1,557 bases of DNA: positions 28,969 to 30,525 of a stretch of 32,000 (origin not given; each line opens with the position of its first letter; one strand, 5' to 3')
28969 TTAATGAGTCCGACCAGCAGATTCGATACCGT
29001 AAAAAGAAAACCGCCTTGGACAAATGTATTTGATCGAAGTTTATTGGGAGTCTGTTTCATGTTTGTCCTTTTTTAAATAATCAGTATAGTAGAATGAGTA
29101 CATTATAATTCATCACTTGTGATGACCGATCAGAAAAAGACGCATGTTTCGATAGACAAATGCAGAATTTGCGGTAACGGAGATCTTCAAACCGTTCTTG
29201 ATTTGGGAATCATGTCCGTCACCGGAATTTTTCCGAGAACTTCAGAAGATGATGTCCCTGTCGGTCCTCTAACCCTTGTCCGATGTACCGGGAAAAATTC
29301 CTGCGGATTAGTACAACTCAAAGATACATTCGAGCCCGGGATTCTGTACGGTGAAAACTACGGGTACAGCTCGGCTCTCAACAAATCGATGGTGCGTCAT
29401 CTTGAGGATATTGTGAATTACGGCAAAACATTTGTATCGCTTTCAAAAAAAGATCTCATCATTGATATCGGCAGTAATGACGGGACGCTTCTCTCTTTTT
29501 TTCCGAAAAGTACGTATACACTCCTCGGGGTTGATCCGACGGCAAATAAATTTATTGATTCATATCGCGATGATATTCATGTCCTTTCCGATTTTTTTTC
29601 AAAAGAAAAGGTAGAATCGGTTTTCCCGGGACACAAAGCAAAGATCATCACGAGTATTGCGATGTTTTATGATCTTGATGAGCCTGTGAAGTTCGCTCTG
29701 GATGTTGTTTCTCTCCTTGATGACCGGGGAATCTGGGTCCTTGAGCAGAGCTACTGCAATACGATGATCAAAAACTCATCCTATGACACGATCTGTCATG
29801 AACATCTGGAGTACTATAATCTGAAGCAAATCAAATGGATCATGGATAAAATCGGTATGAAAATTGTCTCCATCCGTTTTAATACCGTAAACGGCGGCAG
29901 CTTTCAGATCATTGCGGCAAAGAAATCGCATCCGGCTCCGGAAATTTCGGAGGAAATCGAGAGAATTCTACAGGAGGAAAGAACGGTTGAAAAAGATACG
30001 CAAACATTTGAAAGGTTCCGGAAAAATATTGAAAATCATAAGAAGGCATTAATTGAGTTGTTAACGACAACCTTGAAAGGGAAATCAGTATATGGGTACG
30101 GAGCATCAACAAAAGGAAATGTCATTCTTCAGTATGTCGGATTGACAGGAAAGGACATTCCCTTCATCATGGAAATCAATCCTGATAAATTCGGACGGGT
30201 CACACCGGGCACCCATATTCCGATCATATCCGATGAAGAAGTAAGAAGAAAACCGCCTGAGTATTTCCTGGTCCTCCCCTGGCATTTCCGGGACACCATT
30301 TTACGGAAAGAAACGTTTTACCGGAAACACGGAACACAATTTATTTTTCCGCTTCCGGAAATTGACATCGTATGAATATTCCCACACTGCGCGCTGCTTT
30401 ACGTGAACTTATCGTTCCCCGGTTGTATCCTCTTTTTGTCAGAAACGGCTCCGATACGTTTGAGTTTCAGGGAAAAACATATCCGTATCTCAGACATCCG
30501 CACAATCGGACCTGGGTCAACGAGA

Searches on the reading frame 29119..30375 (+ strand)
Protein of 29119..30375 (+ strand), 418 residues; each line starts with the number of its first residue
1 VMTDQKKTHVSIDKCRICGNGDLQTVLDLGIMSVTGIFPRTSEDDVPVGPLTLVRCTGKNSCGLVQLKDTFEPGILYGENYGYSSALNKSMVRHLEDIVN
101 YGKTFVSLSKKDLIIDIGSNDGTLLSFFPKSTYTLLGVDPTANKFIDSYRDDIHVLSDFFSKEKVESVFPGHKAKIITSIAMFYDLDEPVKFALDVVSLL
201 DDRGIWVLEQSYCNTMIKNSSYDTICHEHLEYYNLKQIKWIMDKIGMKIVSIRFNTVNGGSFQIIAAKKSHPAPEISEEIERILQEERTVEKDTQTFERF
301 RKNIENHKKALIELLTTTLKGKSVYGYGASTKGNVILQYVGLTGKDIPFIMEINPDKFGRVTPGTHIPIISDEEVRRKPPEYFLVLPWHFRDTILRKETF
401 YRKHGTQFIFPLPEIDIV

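Call 6: search_protein_families(library=pfam, proteins=[window:29119-30375:+])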
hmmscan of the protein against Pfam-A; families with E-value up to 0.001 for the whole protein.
window:29119-30375:+ (418 aa): 3 families
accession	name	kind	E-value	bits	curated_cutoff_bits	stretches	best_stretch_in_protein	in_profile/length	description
PF08484.17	Methyltransf_14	-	1.7e-47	161.6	23.5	1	257-413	2-160/160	C-methyltransferase C-terminal domain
PF08421.16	Methyltransf_13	-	1.9e-13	50.8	31.3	1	15-77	1-62/62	Putative zinc binding domain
PF13489.12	Methyltransf_23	-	5.4e-10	39.7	27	1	110-251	22-163/164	Methyltransferase domain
